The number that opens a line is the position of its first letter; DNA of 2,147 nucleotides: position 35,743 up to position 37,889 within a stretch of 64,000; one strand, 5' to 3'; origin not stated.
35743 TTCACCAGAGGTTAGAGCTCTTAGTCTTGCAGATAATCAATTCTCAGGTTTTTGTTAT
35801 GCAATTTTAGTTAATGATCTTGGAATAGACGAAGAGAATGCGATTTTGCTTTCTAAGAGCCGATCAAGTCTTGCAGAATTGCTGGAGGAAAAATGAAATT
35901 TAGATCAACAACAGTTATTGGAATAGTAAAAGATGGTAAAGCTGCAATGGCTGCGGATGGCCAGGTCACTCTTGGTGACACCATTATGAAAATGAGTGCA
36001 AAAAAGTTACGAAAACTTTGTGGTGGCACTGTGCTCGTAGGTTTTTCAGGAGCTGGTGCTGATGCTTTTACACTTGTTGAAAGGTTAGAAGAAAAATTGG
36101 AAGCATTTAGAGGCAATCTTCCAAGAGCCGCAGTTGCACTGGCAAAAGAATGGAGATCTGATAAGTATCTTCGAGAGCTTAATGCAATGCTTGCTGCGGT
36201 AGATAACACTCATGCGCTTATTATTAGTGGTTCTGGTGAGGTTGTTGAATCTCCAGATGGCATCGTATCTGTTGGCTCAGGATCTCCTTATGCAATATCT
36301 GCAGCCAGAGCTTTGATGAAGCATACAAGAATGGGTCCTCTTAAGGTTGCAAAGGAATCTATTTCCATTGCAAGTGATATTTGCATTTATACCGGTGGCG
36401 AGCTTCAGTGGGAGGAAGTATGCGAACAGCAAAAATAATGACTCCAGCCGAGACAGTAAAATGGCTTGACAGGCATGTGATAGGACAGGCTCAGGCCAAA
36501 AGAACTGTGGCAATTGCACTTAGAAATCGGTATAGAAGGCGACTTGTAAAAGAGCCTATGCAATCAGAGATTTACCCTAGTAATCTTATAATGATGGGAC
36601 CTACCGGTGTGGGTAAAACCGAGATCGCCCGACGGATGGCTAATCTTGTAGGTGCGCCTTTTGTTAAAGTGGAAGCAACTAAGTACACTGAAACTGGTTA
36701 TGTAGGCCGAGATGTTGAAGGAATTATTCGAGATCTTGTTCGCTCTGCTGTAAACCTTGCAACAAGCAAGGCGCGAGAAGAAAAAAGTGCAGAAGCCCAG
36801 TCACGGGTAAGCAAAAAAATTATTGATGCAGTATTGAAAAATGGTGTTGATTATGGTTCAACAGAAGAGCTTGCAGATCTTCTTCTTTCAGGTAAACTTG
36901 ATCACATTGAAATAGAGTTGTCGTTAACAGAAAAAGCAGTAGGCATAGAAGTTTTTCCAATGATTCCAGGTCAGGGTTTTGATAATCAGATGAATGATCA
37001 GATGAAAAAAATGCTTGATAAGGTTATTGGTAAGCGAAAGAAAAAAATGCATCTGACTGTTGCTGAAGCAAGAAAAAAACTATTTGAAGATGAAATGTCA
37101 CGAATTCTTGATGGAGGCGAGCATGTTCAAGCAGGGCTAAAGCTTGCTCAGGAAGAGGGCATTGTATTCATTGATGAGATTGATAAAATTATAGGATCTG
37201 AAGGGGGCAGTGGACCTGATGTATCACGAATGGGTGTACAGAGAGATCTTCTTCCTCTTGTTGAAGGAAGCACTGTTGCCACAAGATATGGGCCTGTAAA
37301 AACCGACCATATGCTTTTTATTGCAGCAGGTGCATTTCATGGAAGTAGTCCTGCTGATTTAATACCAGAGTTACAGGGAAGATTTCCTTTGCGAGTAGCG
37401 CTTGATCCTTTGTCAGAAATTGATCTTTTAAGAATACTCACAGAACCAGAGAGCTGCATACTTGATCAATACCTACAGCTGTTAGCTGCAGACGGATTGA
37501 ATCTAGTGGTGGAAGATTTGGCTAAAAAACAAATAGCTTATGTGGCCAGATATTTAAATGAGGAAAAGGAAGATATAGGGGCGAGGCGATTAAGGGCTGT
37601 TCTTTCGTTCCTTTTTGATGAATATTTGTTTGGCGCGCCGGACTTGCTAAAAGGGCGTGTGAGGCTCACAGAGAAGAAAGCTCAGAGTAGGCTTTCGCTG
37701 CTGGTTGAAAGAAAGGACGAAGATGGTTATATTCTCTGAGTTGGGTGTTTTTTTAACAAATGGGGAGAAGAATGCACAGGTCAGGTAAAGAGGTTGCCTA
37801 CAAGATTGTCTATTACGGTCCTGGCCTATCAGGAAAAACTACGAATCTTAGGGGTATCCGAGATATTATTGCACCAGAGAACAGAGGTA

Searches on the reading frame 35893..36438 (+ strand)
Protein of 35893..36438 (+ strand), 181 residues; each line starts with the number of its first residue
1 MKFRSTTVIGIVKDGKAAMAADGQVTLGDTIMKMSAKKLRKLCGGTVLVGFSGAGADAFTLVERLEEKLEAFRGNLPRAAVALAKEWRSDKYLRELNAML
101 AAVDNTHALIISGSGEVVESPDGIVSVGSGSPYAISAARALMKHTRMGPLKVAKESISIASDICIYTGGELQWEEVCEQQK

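Call 65: search_protein_families(library=pfam, proteins=[window:35893-36438:+], max_evalue=0.05)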
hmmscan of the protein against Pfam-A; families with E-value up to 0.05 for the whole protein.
window:35893-36438:+ (181 aa): 1 family
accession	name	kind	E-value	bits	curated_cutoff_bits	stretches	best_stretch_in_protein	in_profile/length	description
PF00227.31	Proteasome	-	3.5e-22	79.4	22.4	1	4-172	3-185/189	Proteasome subunit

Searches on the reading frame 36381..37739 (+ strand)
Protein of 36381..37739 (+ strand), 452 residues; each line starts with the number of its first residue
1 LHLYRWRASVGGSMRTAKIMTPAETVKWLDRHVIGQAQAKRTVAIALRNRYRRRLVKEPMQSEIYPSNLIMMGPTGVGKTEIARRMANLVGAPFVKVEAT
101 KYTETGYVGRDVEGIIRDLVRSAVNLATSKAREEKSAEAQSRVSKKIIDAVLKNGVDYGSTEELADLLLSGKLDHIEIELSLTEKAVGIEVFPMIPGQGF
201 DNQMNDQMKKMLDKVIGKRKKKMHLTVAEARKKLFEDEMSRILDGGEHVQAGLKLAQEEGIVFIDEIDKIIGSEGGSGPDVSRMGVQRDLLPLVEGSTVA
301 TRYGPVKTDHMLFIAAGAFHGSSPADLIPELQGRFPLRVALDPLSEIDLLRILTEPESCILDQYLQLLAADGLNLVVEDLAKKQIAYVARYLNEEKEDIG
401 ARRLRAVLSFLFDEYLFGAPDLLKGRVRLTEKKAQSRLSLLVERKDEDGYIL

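Call 53: search_protein_families(library=pfam, proteins=[window:36381-37739:+], max_evalue=0.00001)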
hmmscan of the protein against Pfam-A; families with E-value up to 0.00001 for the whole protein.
window:36381-37739:+ (452 aa): 3 families
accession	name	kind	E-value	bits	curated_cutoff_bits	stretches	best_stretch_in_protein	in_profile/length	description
PF07724.20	AAA_2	-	1.3e-28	100.6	27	1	207-337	18-165/166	AAA domain (Cdc48 subfamily)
PF00004.35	AAA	-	5.9e-16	59.5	21.2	1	233-340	25-128/131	ATPase family associated with various cellular activities (AAA)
PF07728.20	AAA_5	-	4e-07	30.6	22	0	68-105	1-39/139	AAA domain (dynein-related subfamily)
